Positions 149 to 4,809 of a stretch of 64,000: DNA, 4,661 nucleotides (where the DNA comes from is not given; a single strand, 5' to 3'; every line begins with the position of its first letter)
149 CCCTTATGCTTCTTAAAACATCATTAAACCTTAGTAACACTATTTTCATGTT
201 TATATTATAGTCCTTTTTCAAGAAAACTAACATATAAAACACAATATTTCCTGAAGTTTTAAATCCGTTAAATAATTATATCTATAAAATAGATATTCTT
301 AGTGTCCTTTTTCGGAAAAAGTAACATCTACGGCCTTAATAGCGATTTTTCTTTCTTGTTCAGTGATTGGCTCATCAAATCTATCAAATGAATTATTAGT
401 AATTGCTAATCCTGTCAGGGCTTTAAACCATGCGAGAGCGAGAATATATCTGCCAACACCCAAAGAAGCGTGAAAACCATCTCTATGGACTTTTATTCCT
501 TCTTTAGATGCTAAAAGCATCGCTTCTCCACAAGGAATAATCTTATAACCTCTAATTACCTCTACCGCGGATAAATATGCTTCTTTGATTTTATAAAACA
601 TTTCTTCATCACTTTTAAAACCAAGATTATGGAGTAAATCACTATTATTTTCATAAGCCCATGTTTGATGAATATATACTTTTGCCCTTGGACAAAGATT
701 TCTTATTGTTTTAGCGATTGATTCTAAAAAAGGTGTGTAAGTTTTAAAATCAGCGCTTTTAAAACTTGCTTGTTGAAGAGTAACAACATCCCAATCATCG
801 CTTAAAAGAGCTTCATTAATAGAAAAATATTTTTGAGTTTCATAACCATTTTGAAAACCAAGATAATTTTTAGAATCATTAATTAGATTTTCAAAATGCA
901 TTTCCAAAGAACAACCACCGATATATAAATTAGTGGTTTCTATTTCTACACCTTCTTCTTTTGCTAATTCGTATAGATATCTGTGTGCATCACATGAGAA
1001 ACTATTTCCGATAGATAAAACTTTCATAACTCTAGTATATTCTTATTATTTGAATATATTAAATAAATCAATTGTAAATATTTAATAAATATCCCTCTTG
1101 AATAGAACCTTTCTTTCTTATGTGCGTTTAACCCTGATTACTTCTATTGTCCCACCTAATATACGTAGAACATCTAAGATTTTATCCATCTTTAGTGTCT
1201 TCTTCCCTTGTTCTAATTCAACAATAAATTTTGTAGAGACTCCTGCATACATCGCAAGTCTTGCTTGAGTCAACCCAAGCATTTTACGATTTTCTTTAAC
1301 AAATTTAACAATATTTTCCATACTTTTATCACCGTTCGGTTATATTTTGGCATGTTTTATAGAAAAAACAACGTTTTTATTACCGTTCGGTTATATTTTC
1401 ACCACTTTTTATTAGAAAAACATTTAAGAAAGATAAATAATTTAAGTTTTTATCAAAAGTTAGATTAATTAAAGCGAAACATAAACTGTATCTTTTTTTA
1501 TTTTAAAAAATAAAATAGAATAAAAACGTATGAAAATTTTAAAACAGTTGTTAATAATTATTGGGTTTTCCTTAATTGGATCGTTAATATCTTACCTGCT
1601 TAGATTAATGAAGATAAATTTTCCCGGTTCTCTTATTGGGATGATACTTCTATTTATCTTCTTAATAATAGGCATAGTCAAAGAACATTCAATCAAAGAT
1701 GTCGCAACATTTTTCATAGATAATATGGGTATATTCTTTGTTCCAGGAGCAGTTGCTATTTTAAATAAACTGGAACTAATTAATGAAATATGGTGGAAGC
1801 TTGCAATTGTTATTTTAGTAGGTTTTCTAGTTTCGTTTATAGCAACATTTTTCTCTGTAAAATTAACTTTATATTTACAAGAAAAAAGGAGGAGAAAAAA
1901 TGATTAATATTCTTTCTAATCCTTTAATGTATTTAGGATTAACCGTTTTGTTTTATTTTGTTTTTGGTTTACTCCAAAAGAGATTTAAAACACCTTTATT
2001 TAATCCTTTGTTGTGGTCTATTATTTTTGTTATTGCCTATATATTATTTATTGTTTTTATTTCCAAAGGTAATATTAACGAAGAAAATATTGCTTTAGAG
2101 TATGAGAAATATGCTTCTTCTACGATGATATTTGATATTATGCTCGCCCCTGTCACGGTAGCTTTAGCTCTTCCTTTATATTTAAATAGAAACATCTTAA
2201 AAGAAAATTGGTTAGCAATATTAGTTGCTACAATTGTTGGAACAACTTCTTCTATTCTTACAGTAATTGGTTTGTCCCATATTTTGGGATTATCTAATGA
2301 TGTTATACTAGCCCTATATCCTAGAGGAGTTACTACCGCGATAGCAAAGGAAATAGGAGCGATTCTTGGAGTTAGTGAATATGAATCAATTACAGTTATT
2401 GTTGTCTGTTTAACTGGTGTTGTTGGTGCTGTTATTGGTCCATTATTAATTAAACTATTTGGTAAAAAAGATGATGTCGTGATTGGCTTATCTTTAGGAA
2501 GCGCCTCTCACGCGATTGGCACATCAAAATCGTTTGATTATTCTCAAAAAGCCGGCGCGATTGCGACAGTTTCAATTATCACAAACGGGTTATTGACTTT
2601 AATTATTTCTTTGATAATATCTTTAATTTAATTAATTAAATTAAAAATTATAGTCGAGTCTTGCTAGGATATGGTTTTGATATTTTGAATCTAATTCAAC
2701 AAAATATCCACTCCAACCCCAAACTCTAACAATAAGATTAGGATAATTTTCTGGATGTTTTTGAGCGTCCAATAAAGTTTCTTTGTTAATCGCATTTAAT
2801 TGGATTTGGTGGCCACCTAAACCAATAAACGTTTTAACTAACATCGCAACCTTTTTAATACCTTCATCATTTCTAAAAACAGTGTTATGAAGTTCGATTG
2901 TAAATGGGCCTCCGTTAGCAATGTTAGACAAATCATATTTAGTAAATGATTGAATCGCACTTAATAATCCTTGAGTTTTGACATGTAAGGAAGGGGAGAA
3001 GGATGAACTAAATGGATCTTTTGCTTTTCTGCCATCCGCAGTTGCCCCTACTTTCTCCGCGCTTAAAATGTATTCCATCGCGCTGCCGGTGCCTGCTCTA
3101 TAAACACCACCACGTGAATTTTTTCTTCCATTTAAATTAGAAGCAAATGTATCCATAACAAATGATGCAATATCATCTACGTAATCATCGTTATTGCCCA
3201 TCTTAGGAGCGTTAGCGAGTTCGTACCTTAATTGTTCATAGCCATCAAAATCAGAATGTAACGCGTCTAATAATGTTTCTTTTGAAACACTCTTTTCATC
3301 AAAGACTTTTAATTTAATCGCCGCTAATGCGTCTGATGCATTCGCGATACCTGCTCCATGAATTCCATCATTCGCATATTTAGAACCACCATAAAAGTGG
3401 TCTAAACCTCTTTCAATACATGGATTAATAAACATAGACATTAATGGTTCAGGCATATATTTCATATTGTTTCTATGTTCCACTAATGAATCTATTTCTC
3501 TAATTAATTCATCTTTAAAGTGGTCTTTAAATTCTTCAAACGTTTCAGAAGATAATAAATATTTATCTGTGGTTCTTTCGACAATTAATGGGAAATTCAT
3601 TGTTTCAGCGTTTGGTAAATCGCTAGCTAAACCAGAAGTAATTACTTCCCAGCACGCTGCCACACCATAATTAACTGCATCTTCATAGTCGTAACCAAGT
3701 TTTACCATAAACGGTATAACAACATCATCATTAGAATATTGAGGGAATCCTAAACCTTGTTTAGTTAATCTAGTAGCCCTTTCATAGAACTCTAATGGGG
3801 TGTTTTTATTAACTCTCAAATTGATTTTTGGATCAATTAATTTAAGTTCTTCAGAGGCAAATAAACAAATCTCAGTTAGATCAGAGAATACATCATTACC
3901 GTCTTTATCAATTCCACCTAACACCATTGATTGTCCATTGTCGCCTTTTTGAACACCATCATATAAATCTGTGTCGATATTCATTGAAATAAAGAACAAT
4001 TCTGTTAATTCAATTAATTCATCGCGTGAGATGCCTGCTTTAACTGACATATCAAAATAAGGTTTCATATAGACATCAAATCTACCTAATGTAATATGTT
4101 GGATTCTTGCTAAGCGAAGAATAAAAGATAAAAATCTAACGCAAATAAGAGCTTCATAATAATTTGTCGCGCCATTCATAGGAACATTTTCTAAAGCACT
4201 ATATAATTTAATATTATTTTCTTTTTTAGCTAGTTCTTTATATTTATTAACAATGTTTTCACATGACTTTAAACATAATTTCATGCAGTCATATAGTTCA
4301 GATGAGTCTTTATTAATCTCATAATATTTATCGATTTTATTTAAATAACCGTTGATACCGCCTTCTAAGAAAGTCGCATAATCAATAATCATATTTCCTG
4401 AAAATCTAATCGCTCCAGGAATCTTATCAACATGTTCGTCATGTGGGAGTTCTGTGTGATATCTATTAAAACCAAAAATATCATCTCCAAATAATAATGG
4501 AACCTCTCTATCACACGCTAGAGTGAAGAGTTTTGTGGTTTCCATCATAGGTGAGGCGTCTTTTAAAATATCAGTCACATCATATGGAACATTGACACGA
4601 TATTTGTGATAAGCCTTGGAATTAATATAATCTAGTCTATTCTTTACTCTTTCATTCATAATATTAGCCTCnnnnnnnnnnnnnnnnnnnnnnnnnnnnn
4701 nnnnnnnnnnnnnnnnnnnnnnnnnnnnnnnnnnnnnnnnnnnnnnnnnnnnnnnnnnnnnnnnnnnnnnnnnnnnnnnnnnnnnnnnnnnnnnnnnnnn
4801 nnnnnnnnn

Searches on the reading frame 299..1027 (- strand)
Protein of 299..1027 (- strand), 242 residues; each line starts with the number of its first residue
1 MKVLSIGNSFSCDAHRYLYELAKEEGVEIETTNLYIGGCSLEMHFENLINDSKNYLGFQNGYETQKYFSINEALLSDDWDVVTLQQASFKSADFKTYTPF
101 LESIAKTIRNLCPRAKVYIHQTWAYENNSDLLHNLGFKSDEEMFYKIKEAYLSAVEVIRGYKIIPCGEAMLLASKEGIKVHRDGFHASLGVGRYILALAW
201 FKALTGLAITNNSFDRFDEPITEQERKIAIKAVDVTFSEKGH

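Call 5: search_protein_families(library=pfam, proteins=[window:299-1027:-], max_evalue=0.01)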
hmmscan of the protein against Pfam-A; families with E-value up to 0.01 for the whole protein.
window:299-1027:- (242 aa): 1 family
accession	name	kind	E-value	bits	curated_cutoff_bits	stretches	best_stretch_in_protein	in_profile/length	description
PF16227.11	DUF4886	-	3.6e-60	203.4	26.7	1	2-233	1-239/242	Domain of unknown function (DUF4886)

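Call 68: search_protein_families(library=ncbifam, proteins=[window:299-1027:-], max_evalue=0.00001)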
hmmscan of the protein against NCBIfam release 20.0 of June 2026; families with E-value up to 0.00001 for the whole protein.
window:299-1027:- (242 aa): 0 families

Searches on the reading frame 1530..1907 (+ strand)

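Call 57: search_protein_families(library=pfam, proteins=[window:1530-1907:+], max_evalue=0.001)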
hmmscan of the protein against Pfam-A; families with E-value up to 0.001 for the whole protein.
window:1530-1907:+ (125 aa): 2 families
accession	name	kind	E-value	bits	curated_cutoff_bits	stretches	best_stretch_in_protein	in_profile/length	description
PF03788.19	LrgA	-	7.1e-23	80.8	28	1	16-108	3-92/94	LrgA family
PF01757.29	Acyl_transf_3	-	0.00011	21.9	31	1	7-110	128-231/326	Acyltransferase domain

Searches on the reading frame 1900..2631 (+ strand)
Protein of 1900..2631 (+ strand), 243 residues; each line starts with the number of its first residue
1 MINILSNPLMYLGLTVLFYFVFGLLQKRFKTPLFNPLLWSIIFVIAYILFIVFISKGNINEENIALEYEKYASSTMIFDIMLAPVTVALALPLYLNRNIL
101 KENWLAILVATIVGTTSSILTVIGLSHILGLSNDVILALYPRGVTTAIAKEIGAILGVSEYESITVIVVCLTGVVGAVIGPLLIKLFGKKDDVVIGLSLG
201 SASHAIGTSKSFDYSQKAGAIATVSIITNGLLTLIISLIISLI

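Call 57: search_protein_families(library=pfam, proteins=[window:1900-2631:+], max_evalue=0.001)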
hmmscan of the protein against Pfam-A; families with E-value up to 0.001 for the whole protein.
window:1900-2631:+ (243 aa): 1 family
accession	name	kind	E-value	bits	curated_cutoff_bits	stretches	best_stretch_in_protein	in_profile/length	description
PF04172.21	LrgB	-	7.4e-58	195.9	25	1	15-239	1-210/214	LrgB-like family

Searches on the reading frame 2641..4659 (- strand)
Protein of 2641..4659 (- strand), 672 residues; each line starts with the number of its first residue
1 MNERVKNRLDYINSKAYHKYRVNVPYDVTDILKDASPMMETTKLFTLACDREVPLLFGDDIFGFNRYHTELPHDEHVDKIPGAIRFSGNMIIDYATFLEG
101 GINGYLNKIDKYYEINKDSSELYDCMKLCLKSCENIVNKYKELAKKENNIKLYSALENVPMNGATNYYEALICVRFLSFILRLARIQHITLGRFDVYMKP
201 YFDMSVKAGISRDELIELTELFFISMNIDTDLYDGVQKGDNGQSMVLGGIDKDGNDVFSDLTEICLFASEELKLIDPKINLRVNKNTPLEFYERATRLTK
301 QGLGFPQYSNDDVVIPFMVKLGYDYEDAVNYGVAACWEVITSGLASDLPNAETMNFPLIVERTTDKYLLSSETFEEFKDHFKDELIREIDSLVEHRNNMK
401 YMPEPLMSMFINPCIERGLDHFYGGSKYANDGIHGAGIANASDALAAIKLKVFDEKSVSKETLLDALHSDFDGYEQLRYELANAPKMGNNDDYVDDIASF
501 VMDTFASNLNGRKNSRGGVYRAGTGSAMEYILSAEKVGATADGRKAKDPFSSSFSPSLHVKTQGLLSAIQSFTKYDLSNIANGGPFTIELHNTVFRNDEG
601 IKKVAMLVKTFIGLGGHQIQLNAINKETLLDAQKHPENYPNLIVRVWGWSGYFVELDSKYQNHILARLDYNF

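Call 5: search_protein_families(library=pfam, proteins=[window:2641-4659:-], max_evalue=0.01)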
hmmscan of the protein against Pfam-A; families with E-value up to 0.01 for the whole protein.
window:2641-4659:- (672 aa): 2 families
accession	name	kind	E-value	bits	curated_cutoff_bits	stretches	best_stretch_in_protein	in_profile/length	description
PF02901.20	PFL-like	-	6.5e-94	316.3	24.3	1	87-525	157-638/647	Pyruvate formate lyase-like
PF01228.26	Gly_radical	-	2.5e-21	76.6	22.2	1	551-654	2-106/106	Glycine radical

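Call 6: search_protein_families(library=ncbifam, proteins=[window:2641-4659:-], max_evalue=0.01)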
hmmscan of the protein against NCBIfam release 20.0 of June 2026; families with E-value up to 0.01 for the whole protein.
window:2641-4659:- (672 aa): 12 families
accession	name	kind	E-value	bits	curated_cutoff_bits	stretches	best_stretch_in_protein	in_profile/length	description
TIGR01774.1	PFL2-3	subfamily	3.1e-99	333.3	678.2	1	87-670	155-784/786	formate C-acetyltransferase/glycerol dehydratase family glycyl radical enzyme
NF043068.1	glycl_HYPD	equivalog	1.3e-91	308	1100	1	131-670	215-782/784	trans-4-hydroxy-L-proline dehydratase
NF007437.0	PRK09983.1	equivalog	1.7e-86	290.9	1109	1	87-670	154-763/765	formate C-acetyltransferase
NF048009.1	SfplDhtHpfGKleb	equivalog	3.8e-79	266.8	1000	2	379-672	527-824/824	(2S)-3-sulfopropanediol dehydratase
TIGR04394.1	choline_CutC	equivalog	1.8e-76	258.3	1050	1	133-667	222-783/789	choline trimethylamine-lyase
NF048011.1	SfplDhtHpsGDes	equivalog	2.2e-71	241.3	1000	1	135-670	250-819/821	(2S)-3-sulfopropanediol dehydratase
NF033718.1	indole_decarb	equivalog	1.3e-53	182.4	1100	2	474-671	670-867/868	indoleacetate decarboxylase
NF033715.1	glycyl_HPDL_Lrg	equivalog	8.2e-50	169.5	1150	3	473-671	702-900/901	4-hydroxyphenylacetate decarboxylase large subunit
TIGR01255.1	pyr_form_ly_1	equivalog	1.2e-23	83.6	994.2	1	433-667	509-738/744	formate C-acetyltransferase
NF038360.1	rad_fix_GrcA3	exception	3.8e-17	62.1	158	1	598-667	3-72/78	autonomous glycyl radical cofactor GrcA3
NF008341.1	PRK11127.1-1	equivalog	3.1e-11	43.1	145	1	618-667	25-74/80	autonomous glycyl radical cofactor GrcA2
TIGR04365.1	spare_glycyl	equivalog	2.8e-08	34.1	170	1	615-667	68-120/126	autonomous glycyl radical cofactor GrcA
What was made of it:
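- On Characterised PFL-like GREs (the partner enzyme): HypD, PflD-like, CutC and HpfG are all far below their cut-offs (call 6).
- Closest known: CXE-type GREs: B12-independent glycerol dehydratase. Different: It falls below every NCBIfam equivalog cut-off (call 6).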

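Call 27: search_solved_structures(query=window:2641-4659:-, max_evalue=1e-10, show_alignments=2)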
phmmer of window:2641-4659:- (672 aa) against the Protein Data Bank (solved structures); distinct sequences matched with E-value up to 1e-10: 33.
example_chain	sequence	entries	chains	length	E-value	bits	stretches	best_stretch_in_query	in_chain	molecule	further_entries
1r8w_A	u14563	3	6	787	3.8e-79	270.1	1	88-670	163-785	glycerol dehydratase | B12-independent glycerol dehydratase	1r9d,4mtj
6vxc_A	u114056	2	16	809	6.7e-75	256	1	136-672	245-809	Trans-4-hydroxy-L-proline dehydratase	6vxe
5i2a_A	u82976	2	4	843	4.2e-70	240.2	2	88-471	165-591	Diol-dehydratase | Diol dehydratase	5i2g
8yjo_A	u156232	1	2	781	9.6e-70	239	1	85-668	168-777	Probable dehydratase PflD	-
8id0_A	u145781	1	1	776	3.3e-69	237.2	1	77-670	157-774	formate C-acetyltransferase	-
9f3w_A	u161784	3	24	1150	2.4e-65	224.4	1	126-667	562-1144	Choline trimethylamine-lyase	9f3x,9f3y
2f3o_A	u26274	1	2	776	1.1e-63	219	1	141-669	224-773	pyruvate formate-lyase 2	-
9ht9_A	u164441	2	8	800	6.4e-63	216.4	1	151-667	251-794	Choline trimethylamine-lyase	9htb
9rco_A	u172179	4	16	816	6.4e-63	216.4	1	88-672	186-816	Glycyl radical protein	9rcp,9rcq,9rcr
9r0v_A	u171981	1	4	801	6.4e-63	216.4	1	151-667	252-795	Choline trimethylamine-lyase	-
5faw_A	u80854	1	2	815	6.7e-63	216.4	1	151-667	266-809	Choline trimethylamine-lyase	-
6vue_A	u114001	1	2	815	6.8e-63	216.3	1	151-667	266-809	Choline trimethylamine-lyase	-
5fay_A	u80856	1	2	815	6.8e-63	216.3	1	151-667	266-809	Choline trimethylamine-lyase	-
5fau_A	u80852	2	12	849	7.8e-63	216.1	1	151-667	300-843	Choline trimethylamine-lyase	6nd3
5a0z_A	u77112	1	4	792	9.7e-63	215.8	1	126-667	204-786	CHOLINE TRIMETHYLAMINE LYASE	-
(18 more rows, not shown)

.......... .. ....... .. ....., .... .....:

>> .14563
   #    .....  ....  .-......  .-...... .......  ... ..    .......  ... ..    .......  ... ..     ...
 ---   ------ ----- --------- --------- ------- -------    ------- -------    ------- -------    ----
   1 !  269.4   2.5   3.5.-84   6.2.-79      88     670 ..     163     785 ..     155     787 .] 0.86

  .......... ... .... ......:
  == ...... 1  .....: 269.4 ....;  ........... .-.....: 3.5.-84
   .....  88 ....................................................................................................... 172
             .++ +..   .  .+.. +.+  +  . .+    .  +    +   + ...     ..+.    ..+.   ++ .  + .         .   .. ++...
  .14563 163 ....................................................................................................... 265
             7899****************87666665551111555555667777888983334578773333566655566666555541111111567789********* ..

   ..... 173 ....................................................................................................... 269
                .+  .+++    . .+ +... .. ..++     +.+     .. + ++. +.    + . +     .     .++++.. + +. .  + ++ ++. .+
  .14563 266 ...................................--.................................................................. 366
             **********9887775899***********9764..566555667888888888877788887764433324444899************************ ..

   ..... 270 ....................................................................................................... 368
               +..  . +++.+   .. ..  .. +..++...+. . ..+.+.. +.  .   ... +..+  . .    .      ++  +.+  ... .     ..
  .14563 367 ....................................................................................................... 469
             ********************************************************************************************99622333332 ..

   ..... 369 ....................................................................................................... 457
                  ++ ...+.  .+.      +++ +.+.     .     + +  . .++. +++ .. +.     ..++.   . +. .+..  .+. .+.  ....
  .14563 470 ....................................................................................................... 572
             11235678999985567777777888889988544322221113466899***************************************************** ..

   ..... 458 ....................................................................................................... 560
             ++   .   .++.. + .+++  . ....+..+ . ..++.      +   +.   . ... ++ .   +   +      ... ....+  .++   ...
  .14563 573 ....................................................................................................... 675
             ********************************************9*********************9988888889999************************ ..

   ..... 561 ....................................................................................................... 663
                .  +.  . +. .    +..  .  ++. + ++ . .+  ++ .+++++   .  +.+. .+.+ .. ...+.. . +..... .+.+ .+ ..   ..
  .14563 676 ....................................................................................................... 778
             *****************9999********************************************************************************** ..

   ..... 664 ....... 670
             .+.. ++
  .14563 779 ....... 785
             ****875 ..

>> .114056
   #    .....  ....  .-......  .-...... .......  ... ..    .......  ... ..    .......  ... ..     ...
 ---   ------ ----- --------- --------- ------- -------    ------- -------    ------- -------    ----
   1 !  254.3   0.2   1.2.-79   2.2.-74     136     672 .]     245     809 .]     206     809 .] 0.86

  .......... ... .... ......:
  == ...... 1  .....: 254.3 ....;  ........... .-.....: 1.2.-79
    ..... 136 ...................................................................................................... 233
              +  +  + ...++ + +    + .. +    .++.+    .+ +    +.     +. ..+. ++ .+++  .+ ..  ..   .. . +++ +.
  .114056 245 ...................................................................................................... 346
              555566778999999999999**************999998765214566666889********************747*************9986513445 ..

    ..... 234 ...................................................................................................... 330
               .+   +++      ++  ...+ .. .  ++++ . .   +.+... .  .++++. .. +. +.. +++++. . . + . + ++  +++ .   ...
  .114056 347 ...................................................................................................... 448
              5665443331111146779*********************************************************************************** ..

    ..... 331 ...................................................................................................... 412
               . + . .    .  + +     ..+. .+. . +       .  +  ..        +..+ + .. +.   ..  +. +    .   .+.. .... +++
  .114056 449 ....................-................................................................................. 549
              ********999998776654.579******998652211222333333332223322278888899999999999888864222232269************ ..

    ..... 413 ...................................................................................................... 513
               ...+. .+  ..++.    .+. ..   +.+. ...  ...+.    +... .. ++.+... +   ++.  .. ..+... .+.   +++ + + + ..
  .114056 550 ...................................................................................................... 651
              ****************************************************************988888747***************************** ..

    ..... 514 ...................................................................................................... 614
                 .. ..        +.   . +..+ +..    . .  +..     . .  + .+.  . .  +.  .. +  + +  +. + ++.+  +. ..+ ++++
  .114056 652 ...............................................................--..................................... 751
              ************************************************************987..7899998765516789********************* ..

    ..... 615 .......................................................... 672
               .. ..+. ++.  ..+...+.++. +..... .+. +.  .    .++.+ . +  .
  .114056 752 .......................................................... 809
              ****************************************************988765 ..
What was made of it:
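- Closest known: CXE-type GREs: B12-independent glycerol dehydratase. Different: The residues aligned with glycerol dehydratase His164 and Asp447 are both Asn (call 27).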

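Call 66: find_homologous_proteins(query=window:2641-4659:-, max_evalue=1e-20)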
Query window:2641-4659:- (672 aa): 5328 proteins with E <= 1e-20 among 8000 candidates; the best 120 are listed.
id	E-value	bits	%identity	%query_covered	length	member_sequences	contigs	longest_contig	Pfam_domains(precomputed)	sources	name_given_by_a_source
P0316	0.0e+0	1527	99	100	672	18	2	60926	PF02901.21,PF01228.27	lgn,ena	-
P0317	0.0e+0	1362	88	100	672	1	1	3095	PF02901.21,PF01228.27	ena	-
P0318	0.0e+0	1310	83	100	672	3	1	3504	PF02901.21,PF01228.27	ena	-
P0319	0.0e+0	1306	84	100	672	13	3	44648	PF02901.21,PF01228.27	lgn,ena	-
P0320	0.0e+0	1211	77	100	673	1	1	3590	PF02901.21,PF01228.27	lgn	-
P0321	0.0e+0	1048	67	100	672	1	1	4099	PF02901.21,PF01228.27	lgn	-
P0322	0.0e+0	1037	66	100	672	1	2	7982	PF02901.21,PF01228.27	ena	-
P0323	2.1e-258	877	58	100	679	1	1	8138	PF02901.21,PF01228.27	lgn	-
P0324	8.5e-258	875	59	100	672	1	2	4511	PF02901.21,PF01228.27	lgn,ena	-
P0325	2.9e-256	870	58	100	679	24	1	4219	PF02901.21,PF01228.27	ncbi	-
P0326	1.6e-253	861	57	100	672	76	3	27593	PF02901.21,PF01228.27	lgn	-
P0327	2.7e-253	860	57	100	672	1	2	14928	PF02901.21,PF01228.27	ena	-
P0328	3.4e-252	857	57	100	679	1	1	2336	PF02901.21,PF01228.27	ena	-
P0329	4.4e-252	856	58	100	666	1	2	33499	PF02901.21,PF01228.27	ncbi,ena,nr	ncbi:MAG: pyruvate formate-lyase [Clostridia bacterium]|nr:pyruvate formate-lyase [Clostridia bacter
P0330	6.8e-252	856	58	100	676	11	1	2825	PF02901.21,PF01228.27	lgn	-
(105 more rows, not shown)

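Call 77: find_encoding_contigs(protein=P0322, flank=8000, max_places=2)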
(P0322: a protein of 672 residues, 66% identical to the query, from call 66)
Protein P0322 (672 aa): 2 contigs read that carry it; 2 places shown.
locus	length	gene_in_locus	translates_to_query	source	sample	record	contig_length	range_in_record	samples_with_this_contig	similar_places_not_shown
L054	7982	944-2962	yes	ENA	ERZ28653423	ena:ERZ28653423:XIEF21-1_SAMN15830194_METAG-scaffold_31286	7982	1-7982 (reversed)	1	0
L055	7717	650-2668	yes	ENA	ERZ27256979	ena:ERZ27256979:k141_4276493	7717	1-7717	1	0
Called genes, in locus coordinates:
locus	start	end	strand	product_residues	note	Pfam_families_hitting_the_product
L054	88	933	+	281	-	PF13353:Fer4_12, PF04055:Radical_SAM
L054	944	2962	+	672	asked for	PF02901:PFL-like, PF01228:Gly_radical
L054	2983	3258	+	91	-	-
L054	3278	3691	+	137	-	PF16161:DUF4867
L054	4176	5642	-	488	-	PF02486:Rep_trans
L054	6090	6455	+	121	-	PF12844:HTH_19, PF13560:HTH_31, PF01381:HTH_3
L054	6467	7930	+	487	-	PF00239:Resolvase, PF07508:Recombinase, PF13408:Zn_ribbon_recom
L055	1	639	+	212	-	?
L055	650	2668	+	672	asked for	PF02901:PFL-like, PF01228:Gly_radical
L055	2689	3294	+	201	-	PF16161:DUF4867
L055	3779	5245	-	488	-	PF02486:Rep_trans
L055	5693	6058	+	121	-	PF12844:HTH_19, PF13560:HTH_31, PF01381:HTH_3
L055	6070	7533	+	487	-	PF00239:Resolvase, PF07508:Recombinase, PF13408:Zn_ribbon_recom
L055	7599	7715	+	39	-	?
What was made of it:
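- They also include L054 and L055, where the pair sits next to Rep_trans and serine-recombinase genes, which suggests a mobile cassette (call 77).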
